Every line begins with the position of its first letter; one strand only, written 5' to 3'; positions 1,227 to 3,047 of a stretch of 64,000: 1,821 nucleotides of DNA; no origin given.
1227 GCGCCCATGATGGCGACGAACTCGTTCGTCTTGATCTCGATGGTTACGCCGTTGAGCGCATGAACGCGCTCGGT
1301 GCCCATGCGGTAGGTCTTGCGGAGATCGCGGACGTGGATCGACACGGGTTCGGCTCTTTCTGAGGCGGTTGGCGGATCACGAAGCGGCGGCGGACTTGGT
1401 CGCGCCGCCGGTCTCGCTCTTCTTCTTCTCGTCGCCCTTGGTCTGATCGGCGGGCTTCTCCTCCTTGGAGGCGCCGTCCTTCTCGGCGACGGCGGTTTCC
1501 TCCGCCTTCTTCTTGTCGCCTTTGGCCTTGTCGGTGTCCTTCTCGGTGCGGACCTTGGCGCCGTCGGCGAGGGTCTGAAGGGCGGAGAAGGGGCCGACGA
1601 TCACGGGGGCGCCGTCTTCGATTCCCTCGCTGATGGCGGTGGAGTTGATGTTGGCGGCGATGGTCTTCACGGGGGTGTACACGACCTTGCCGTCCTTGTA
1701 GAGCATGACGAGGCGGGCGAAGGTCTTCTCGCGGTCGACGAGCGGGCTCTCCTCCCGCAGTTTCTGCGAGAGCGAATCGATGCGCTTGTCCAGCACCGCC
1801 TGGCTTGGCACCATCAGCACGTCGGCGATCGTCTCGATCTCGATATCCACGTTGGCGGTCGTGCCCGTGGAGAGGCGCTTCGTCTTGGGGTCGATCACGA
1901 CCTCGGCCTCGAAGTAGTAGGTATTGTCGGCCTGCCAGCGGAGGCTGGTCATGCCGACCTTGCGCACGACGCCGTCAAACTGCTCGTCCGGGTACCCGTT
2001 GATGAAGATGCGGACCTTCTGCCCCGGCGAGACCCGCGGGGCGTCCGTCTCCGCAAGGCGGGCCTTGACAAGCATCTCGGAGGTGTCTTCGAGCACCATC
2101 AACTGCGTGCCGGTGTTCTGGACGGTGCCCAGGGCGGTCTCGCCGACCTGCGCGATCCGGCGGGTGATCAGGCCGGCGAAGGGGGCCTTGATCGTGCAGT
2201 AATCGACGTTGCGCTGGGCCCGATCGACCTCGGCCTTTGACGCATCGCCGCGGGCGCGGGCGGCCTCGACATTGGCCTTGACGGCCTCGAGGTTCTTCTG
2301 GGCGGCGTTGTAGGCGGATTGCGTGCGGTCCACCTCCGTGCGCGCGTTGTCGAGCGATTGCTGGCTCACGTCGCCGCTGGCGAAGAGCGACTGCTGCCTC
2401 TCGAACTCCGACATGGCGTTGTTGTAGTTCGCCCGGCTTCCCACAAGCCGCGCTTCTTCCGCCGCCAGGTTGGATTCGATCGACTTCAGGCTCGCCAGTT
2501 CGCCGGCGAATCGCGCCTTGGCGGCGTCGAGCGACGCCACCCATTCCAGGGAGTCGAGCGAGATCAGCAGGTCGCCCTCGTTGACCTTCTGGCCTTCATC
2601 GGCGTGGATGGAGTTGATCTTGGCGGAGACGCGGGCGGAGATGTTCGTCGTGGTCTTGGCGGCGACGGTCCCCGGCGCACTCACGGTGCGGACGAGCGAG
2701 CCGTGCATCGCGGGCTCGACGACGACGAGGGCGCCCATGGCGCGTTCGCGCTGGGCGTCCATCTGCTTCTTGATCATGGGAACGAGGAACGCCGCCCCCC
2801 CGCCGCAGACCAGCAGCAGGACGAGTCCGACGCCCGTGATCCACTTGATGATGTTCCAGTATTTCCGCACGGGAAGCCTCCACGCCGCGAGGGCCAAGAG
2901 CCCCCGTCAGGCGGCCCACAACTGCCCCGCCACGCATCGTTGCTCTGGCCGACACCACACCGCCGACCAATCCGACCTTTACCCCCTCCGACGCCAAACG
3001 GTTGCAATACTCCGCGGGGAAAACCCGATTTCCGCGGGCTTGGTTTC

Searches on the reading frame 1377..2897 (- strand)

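Call 22: search_protein_families(library=pfam, proteins=[window:1377-2897:-], max_evalue=0.001)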
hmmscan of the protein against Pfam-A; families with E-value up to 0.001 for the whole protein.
window:1377-2897:- (506 aa): 3 families
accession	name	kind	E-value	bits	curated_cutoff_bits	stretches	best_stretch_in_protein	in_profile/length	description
PF16576.10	HlyD_D23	-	5.9e-18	65.4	30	1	68-314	2-184/214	Barrel-sandwich domain of CusB or HlyD membrane-fusion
PF13437.12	HlyD_3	-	2e-15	57.9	22.2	1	235-338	1-96/106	HlyD family secretion protein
PF13533.13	Biotin_lipoyl_2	-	3.4e-07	30.4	29.8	1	85-115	2-32/32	Biotin-lipoyl like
